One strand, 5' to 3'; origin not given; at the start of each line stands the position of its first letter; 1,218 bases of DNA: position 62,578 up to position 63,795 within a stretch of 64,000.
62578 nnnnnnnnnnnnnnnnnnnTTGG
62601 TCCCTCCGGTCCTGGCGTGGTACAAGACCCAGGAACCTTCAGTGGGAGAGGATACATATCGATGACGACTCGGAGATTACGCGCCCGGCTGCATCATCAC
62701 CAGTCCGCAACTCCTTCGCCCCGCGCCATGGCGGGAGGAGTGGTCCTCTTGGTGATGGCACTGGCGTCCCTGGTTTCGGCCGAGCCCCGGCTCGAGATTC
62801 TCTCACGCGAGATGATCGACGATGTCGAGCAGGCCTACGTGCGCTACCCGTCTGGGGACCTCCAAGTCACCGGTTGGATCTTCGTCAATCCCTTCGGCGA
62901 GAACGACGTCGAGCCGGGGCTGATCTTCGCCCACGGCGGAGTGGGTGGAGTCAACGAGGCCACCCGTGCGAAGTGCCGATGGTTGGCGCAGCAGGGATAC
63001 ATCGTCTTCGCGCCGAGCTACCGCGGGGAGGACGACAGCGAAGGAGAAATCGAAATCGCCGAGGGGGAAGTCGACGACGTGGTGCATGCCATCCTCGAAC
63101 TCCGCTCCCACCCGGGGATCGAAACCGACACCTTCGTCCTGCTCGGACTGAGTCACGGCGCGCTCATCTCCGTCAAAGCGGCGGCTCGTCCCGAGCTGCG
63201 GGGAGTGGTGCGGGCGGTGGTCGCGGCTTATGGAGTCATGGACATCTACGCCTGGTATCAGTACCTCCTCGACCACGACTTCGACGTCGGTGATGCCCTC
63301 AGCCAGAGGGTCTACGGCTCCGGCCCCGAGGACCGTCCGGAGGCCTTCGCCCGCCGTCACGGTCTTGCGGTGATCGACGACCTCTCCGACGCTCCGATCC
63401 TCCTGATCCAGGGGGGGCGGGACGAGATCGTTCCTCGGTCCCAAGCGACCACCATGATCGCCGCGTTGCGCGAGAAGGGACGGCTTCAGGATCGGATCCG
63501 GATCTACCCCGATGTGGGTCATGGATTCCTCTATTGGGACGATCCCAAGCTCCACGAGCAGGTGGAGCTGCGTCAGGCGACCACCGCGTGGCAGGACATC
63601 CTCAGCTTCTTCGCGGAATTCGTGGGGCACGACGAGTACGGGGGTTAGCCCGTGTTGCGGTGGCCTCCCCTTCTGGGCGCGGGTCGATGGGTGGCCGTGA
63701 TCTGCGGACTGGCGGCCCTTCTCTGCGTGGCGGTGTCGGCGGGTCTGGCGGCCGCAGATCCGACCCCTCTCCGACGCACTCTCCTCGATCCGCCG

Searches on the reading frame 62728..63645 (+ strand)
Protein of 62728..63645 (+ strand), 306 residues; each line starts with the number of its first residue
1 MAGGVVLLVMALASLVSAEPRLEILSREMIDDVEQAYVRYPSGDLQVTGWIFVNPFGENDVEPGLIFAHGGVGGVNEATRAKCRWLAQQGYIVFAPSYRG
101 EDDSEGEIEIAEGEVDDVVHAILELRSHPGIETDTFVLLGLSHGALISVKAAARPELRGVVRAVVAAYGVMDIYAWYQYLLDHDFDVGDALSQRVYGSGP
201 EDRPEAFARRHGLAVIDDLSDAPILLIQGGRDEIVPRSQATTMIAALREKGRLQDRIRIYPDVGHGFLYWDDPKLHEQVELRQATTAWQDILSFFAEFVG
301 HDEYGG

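Call 33: search_protein_families(library=pfam, proteins=[window:62728-63645:+], max_evalue=0.001)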
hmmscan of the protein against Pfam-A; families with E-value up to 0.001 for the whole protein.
window:62728-63645:+ (306 aa): 10 families
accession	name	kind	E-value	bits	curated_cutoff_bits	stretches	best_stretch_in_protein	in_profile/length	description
PF00326.27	Peptidase_S9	-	1.9e-19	70.4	22.6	1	81-269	5-191/213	Prolyl oligopeptidase family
PF01738.24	DLH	-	2.1e-18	67.2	21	1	62-298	13-216/217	Dienelactone hydrolase family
PF02129.25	Peptidase_S15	-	3.6e-11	43.7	23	1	76-188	36-151/262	X-Pro dipeptidyl-peptidase (S15 family)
PF12146.15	Hydrolase_4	-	1.9e-10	40.9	27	1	66-157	8-99/239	Serine aminopeptidase, S33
PF20434.5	BD-FAE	-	9.2e-10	38.8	26.8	1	62-246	13-214/215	BD-FAE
PF00561.26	Abhydrolase_1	-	6e-09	36.4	25.8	1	65-166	3-99/245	alpha/beta hydrolase fold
PF12697.13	Abhydrolase_6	-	9.6e-07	30.1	26.3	1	65-274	1-212/217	Alpha/beta hydrolase family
PF08840.17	BAAT_C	-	8.4e-05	23.1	20.9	0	121-265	9-158/210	BAAT / Acyl-CoA thioester hydrolase C terminal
PF07859.19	Abhydrolase_3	-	0.00028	21.2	25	1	66-268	2-209/210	alpha/beta hydrolase fold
PF03583.20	LIP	-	0.00054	19.8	23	0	87-153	23-90/286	Secretory lipase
